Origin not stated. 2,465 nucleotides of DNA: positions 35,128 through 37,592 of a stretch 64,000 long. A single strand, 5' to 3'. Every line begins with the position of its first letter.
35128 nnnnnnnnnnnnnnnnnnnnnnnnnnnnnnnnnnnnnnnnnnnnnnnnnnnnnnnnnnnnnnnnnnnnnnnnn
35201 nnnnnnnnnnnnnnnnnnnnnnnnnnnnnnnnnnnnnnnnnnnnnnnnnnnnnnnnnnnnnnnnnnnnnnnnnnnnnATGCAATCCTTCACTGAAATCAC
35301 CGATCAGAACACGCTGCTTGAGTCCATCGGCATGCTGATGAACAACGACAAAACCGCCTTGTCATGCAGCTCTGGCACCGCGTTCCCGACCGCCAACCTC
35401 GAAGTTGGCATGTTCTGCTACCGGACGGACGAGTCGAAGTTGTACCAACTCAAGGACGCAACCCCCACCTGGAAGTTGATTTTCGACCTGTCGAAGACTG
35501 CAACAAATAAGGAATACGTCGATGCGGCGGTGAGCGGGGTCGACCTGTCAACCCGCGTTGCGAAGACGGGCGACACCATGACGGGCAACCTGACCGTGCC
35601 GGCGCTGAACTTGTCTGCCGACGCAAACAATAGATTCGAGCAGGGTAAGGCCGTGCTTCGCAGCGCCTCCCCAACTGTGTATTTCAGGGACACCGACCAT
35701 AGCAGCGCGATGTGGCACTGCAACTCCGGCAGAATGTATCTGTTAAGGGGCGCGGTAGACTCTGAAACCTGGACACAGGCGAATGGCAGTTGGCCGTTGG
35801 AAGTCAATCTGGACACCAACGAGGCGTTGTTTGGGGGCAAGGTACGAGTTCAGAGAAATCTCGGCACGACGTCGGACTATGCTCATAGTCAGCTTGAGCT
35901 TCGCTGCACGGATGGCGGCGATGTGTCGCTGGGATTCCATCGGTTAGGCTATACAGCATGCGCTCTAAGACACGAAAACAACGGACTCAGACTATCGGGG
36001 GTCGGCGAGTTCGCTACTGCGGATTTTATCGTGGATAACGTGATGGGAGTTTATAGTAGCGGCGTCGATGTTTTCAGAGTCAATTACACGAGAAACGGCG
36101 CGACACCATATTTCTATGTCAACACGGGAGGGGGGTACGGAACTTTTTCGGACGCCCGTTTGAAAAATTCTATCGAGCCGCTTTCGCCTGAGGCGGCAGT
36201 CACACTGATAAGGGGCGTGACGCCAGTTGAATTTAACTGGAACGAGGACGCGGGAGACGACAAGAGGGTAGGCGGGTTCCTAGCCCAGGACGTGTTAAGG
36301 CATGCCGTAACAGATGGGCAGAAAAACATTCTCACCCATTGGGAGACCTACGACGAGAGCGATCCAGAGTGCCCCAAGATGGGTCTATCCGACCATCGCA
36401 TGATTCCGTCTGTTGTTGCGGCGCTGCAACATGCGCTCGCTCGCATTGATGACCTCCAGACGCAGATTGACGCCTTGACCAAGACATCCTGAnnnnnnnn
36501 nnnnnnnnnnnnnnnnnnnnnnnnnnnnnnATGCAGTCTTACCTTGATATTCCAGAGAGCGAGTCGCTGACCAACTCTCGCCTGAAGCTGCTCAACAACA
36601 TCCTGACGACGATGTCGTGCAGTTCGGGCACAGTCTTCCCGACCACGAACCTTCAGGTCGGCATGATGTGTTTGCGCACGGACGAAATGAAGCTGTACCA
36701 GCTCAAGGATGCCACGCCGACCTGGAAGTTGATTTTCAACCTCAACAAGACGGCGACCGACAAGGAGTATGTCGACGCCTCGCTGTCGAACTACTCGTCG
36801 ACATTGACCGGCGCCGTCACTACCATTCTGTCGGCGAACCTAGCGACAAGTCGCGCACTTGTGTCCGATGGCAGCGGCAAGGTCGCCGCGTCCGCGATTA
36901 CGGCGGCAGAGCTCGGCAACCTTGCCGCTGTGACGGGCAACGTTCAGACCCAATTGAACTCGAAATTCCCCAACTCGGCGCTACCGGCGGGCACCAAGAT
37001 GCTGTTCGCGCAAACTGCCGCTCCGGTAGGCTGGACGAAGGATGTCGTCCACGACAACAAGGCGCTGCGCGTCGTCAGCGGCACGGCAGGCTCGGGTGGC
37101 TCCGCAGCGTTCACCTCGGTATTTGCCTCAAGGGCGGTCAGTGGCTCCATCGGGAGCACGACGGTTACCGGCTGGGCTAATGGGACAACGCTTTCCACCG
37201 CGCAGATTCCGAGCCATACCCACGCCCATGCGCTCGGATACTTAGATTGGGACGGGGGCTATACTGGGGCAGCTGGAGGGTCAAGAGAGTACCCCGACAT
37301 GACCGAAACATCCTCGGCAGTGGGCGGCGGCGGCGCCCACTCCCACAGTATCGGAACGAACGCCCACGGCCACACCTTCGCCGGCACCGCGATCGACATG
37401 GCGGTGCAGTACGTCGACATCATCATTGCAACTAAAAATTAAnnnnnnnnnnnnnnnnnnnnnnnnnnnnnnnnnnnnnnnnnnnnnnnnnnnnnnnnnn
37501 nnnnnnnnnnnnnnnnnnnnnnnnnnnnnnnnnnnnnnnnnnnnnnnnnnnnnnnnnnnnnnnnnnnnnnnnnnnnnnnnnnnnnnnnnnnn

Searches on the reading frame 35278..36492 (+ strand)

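Call 79: search_protein_families(library=phrogs, proteins=[window:35278-36492:+], max_evalue=0.00001)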
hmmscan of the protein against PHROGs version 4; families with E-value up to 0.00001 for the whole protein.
window:35278-36492:+ (404 aa): 6 families
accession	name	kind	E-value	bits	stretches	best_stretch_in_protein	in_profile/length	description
phrog_1980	-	tail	2.9e-12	47.6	1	84-402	183-435/449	tail fiber protein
phrog_9942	-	tail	1.4e-10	40.9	1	262-401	903-1045/1178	tail fiber protein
phrog_19195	-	head and packaging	1.4e-08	33.9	0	281-345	1277-1341/1425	virion structural protein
phrog_18345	-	tail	7.1e-08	32.2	1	284-401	848-954/956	tail fiber protein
phrog_19567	-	tail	6.8e-07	28.7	0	122-185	1208-1273/1379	tail fiber protein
phrog_6921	-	tail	2.2e-06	27.8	0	283-400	620-734/738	tail fiber protein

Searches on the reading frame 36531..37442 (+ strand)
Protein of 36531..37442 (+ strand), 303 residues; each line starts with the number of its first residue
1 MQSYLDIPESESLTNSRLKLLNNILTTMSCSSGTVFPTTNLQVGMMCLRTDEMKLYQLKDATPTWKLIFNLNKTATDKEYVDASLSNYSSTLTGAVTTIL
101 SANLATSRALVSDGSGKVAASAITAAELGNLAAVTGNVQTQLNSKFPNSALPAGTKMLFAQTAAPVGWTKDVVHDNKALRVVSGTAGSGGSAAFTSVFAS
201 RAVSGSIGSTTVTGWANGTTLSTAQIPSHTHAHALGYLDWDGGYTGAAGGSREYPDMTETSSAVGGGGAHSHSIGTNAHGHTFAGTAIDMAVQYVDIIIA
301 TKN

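Call 79: search_protein_families(library=phrogs, proteins=[window:36531-37442:+], max_evalue=0.00001)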
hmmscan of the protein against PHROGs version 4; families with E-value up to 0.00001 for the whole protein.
window:36531-37442:+ (303 aa): 1 family
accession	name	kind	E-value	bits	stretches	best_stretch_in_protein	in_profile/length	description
phrog_16122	-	head and packaging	3.1e-07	30.7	1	64-148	72-147/526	virion structural protein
